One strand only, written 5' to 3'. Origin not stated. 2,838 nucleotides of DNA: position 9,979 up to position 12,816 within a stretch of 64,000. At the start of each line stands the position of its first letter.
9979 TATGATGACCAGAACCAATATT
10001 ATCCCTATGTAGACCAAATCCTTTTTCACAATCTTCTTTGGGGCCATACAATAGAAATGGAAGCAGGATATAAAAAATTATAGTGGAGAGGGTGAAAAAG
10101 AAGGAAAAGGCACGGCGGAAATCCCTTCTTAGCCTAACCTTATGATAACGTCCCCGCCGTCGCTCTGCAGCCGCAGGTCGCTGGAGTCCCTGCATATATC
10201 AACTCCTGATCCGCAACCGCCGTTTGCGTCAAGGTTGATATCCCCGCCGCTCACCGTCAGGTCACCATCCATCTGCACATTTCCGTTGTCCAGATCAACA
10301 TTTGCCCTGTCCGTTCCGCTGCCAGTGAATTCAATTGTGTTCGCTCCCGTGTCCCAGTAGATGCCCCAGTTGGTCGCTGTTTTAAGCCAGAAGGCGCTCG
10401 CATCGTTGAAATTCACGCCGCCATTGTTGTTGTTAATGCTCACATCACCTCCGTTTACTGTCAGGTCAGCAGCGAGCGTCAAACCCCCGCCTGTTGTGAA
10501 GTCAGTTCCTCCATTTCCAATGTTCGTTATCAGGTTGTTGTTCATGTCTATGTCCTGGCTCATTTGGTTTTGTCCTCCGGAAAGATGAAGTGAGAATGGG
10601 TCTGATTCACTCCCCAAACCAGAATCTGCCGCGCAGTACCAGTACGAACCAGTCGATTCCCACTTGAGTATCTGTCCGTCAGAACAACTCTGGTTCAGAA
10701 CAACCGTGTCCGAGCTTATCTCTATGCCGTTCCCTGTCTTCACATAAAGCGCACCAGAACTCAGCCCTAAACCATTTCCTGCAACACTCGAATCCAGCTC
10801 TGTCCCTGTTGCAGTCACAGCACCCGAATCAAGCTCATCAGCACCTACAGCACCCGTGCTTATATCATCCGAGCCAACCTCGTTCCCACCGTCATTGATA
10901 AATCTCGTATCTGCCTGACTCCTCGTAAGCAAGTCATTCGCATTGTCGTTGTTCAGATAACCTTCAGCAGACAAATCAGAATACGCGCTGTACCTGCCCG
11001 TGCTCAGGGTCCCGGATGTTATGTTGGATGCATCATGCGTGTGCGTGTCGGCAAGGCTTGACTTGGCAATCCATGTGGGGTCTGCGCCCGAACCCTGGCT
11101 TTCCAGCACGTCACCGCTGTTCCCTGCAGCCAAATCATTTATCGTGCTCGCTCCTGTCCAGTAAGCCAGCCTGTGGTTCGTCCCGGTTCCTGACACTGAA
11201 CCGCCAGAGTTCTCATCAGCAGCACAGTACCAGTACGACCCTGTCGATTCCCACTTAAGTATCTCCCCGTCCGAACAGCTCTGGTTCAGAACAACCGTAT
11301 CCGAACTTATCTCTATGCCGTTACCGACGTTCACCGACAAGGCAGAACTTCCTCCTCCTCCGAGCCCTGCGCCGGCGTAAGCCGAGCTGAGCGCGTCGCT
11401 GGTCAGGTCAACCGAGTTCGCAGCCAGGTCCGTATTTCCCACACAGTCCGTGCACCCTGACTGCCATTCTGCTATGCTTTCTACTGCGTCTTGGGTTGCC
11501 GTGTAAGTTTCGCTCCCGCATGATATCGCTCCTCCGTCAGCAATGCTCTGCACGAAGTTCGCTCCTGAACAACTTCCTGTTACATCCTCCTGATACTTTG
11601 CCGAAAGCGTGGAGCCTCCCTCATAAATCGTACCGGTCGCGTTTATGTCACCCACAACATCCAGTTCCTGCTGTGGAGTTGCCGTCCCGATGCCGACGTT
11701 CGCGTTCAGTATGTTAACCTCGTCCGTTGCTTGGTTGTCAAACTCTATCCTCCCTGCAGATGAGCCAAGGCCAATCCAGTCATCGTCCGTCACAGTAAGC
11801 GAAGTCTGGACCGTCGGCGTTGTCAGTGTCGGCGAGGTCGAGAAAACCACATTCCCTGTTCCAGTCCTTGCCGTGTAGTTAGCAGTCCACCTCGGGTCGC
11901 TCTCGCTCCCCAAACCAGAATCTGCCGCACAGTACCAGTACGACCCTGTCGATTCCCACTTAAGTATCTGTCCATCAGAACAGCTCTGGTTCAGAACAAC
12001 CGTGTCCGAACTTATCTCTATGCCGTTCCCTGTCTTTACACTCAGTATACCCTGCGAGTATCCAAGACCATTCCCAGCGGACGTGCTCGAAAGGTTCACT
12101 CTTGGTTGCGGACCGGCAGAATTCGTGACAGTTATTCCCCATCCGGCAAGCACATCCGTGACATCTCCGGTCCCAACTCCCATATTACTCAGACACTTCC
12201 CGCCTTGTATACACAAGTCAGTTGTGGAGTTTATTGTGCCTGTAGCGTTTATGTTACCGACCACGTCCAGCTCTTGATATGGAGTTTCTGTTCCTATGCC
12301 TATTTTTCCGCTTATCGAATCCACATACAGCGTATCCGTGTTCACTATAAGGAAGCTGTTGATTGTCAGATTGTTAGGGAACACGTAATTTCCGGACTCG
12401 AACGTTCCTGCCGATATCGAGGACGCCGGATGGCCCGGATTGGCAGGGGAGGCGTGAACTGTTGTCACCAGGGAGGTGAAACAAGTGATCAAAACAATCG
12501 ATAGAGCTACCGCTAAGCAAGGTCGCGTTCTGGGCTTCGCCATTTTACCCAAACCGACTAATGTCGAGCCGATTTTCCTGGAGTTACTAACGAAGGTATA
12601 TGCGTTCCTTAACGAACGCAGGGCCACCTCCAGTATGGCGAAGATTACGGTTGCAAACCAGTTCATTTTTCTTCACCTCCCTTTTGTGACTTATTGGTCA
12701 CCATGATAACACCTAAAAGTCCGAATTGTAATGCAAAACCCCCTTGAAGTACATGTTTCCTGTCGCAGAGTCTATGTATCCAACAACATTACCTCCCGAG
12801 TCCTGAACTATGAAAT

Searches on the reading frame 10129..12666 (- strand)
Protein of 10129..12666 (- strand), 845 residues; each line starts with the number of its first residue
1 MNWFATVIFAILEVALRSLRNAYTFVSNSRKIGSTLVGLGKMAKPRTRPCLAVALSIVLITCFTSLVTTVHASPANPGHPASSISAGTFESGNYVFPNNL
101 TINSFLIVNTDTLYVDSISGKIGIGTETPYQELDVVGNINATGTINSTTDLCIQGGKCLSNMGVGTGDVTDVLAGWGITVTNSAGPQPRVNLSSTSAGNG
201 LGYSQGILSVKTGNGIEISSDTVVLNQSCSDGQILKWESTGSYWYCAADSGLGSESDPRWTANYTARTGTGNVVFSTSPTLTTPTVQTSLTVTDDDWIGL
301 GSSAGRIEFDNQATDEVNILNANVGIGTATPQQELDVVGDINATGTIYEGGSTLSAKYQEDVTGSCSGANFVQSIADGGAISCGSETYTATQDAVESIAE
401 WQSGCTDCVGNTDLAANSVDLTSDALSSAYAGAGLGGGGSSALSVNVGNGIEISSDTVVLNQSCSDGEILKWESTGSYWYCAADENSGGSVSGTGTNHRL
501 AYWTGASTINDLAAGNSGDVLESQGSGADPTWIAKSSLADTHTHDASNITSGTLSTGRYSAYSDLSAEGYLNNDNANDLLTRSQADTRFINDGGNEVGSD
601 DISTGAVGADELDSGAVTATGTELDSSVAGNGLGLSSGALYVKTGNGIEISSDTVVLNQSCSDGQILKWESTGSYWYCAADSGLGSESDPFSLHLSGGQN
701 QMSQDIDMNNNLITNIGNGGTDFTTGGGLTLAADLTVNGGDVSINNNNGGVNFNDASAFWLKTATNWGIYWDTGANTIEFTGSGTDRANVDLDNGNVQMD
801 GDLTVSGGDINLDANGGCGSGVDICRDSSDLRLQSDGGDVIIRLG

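Call 11: search_protein_families(library=pfam, proteins=[window:10129-12666:-], max_evalue=0.01)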
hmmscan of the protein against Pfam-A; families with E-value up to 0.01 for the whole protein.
window:10129-12666:- (845 aa): 2 families
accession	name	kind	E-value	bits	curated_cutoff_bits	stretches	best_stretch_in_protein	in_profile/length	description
PF00608.22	Adeno_shaft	-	0.00012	22.1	30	0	194-221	15-43/44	Adenoviral fibre protein (repeat/shaft region)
PF06268.19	Fascin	-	0.0025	18.4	23.1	0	216-275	20-77/108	Fascin domain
